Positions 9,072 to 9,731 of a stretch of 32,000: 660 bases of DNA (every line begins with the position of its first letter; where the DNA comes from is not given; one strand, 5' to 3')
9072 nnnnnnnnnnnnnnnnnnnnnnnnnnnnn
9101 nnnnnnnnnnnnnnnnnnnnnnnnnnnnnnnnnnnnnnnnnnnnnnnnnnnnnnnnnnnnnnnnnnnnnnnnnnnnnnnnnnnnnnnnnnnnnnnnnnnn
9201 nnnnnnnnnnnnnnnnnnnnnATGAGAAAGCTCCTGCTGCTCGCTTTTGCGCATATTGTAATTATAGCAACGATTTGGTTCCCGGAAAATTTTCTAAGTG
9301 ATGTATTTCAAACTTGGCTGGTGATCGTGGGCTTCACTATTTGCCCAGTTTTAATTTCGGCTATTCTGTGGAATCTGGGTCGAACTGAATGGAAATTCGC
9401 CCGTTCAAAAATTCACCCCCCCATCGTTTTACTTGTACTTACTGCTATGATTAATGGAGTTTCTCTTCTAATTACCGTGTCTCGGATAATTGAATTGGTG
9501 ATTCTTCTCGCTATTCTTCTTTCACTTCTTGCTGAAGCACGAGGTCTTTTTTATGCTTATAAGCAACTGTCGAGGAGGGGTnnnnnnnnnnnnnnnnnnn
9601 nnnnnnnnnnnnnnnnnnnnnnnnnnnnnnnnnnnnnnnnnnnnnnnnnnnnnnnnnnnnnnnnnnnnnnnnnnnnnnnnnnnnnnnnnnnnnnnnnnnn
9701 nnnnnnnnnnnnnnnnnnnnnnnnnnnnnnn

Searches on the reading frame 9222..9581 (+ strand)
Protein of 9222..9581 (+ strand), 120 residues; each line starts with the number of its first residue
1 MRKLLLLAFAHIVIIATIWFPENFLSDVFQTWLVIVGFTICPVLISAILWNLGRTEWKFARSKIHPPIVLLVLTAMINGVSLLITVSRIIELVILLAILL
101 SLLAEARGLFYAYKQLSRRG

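Call 13: search_protein_families(library=pfam, proteins=[window:9222-9581:+], max_evalue=0.01)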
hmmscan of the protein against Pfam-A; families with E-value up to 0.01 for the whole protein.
window:9222-9581:+ (120 aa): 0 families

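Call 60: search_protein_families(library=pfam, proteins=[window:9222-9581:+], max_evalue=1)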
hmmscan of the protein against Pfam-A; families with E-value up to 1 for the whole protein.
window:9222-9581:+ (120 aa): 1 family
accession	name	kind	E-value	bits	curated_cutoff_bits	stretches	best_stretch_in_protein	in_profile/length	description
PF09591.15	DUF2463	-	0.47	10.8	22.5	1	4-101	64-167/210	Protein of unknown function (DUF2463)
